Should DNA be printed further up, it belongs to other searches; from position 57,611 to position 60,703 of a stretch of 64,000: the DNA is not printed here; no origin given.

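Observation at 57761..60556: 931-aa protein: DnaG primase catalytic core fused behind an unrecognisable 560-aa N-terminal domain, away from any replication context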

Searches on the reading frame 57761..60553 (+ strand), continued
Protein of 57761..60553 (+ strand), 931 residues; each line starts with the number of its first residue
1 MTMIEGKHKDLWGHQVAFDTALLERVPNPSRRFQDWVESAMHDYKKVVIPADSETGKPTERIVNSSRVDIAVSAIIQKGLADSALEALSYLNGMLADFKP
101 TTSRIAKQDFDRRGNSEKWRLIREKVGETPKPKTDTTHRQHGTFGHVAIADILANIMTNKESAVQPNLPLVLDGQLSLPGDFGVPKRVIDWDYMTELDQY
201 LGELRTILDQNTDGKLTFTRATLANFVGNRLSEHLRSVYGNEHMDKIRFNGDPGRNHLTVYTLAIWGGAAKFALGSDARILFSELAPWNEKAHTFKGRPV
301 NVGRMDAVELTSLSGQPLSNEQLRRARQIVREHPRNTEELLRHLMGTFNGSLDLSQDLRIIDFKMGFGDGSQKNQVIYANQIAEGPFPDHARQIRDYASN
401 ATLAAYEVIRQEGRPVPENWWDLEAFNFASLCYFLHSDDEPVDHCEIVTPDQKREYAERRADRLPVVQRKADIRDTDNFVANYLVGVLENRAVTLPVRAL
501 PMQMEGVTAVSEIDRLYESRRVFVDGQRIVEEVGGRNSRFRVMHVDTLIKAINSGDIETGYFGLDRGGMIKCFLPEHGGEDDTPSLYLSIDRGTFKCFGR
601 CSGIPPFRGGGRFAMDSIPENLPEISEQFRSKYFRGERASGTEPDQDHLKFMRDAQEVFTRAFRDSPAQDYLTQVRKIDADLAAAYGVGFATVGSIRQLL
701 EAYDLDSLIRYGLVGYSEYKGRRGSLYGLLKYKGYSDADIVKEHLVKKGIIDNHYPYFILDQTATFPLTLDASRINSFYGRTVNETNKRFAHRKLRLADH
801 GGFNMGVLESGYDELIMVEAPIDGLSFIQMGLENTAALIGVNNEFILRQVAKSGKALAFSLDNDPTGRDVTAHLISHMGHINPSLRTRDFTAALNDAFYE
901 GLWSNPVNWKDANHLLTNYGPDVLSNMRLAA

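Call 28: predict_structure(protein=window:57761-60553:+)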
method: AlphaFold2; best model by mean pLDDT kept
length: 931 residues; sequences in the alignment: 1
mean_pLDDT: 32.5   pTM: 0.22
mean pLDDT of the five models: 32.5, 27.9, 26.0, 24.9, 24.2
residues with pLDDT >= 90: 0; 70-90: 0; 50-70: 10; < 50: 921
segments of 3 or more residues with pLDDT < 50: 1-35, 37-210, 212-738, 748-931
pLDDT, mean of each block of 10 residues (from residue 1): 29 34 39 44 35 36 32 33 37 34 30 34 29 28 30 33 29 28 27 35 40 38 40 40 38 31 31 32 31 28 28 31 36 34 32 28 25 30 34 36 37 36 34 32 30 34 25 27 28 22 21 26 27 28 29 32 30 33 32 29 24 23 31 29 35 35 32 28 32 41 41 37 41 46 51 33 23 26 27 24 23 24 32 31 38 37 37 38 38 44 39 38 33 22
secondary structure, 60 per line:
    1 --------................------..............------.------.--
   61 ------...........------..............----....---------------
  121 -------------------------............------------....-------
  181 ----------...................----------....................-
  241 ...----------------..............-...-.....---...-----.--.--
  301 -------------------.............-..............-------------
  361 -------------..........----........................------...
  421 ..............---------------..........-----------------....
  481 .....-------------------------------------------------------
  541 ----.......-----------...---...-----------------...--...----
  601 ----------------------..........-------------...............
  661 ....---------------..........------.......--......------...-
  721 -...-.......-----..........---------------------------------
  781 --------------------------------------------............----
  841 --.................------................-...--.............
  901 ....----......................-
elements in order (helices of 4 or more, strands of 3 or more residues): H9-24 H31-44 H67-77 H84-97 H102-105 H146-157 H170-173 H191-209 H220-239 H260-273 H279-283 H320-332 H334-347 H374-383 H388-411 H418-434 H450-459 H477-485 E545-551 E563-565 E569-571 E589-591 E594-596 H623-632 H646-664 H680-689 H696-702 H705-710 E717-719 E722-724 H726-732 H738-747 H825-836 H843-859 H866-881 H888-904 H909-930

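Call 29: find_homologous_proteins(query=A1, max_evalue=1e-10)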
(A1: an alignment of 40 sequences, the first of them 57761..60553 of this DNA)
Query A1 (40 sequences) (931 aa, profile of the alignment): 9 proteins with E <= 1e-10 among 8000 candidates.
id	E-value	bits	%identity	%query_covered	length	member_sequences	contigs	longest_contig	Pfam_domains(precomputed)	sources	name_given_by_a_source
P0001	1.1e-225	770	100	100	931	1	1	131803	PF13155.13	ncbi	-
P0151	6.1e-22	96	22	36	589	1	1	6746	PF08278.17,PF08275.18,PF13155.13,PF01807.26,PF13662.13,PF10410.15,PF01751.29,PF13362.13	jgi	-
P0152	1.2e-20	92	23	39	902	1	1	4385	PF08275.18,PF27228.1,PF13155.13,PF01807.26,PF13662.13,PF13362.13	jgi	jgi:DNA primase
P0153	6.7e-17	79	20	31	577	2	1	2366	PF08278.17,PF08275.18,PF13155.13,PF01807.26,PF13662.13,PF10410.15,PF01751.29,PF13362.13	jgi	jgi:DNA primase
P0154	3.1e-16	77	48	2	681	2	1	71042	PF08275.18,PF13155.13,PF01807.26,PF13662.13,PF01751.29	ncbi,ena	-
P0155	1.8e-15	75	22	10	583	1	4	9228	PF08275.18,PF13155.13,PF01807.26,PF13662.13,PF10410.15,PF01751.29,PF13362.13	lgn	-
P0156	3.1e-14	71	23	10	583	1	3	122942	PF08275.18,PF13155.13,PF01807.26,PF13662.13,PF10410.15,PF01751.29,PF13362.13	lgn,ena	-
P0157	1.8e-13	68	24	19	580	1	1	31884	PF08278.17,PF08275.18,PF13155.13,PF01807.26,PF13662.13,PF10410.15,PF01751.29,PF13362.13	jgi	jgi:DNA primase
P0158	2.5e-12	64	24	35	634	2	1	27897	PF08275.18,PF13155.13,PF01807.26,PF13662.13,PF01751.29,PF13362.13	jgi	-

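Call 55: search_protein_families(library=padloc, alignment_id=A1, max_evalue=0.01)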
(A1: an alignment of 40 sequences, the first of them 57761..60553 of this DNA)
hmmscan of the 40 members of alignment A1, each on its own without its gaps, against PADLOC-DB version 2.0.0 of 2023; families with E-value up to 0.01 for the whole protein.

A. member 1, window:57761-60553:+ (931 aa): 0 families

B. families by the number of members that match (of 40 scanned): 2 families
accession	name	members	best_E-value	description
PDLC03800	RTasDnaG-like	34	5.1e-23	DRT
PDLC03767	RT_UG29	22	3.8e-13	DRT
